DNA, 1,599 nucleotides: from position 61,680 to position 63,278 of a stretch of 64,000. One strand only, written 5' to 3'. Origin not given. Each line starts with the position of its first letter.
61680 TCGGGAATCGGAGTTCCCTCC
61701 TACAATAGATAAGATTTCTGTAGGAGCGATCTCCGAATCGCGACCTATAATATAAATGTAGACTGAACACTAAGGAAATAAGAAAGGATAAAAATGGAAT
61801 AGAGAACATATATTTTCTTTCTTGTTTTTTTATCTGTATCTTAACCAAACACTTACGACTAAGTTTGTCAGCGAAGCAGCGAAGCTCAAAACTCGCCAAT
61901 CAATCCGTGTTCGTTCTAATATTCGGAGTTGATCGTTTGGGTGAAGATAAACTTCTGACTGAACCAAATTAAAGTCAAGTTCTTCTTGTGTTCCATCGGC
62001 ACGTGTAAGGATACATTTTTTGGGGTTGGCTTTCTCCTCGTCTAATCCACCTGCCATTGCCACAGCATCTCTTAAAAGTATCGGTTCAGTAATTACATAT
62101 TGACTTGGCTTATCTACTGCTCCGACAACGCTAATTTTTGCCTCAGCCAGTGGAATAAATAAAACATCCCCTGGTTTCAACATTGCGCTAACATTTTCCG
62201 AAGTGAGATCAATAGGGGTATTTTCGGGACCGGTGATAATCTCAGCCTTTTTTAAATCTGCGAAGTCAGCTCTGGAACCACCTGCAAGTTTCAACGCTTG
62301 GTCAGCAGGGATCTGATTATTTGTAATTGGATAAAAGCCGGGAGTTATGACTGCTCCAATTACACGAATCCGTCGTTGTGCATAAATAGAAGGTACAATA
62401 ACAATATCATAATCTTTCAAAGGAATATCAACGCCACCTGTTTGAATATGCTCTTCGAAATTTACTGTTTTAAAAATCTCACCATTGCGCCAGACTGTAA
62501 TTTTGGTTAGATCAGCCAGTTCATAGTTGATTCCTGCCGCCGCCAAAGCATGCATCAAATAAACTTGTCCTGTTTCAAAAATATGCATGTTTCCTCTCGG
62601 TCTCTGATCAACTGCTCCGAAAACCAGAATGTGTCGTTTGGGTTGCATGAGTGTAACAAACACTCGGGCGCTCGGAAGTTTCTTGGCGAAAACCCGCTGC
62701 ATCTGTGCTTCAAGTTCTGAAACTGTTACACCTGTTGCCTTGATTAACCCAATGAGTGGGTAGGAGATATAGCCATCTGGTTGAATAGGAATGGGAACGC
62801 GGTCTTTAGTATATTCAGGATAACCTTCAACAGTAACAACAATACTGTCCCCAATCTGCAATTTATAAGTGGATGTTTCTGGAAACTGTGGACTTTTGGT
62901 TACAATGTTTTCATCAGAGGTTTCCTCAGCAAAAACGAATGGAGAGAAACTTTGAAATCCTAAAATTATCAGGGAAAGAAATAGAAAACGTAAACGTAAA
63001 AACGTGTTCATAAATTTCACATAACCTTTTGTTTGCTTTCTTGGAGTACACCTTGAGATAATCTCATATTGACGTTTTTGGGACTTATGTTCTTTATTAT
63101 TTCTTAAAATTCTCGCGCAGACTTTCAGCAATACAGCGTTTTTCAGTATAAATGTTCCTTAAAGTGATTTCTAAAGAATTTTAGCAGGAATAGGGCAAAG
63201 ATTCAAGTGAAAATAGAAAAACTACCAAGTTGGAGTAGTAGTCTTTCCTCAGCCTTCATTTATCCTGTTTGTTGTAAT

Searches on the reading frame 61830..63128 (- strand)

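Call 33: search_protein_families(library=pfam, proteins=[window:61830-63128:-], max_evalue=0.0001)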
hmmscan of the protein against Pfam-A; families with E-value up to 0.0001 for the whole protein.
window:61830-63128:- (432 aa): 3 families
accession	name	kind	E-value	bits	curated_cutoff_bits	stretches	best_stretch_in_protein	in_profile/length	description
PF22461.2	SLBB_2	-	2e-24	85.9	27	2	331-401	2-77/79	SLBB domain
PF02563.21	Poly_export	-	2e-16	60.4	28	1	84-159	3-75/77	Polysaccharide biosynthesis/export protein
PF10531.15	SLBB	-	2.2e-10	40.7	27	1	332-381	2-51/55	SLBB domain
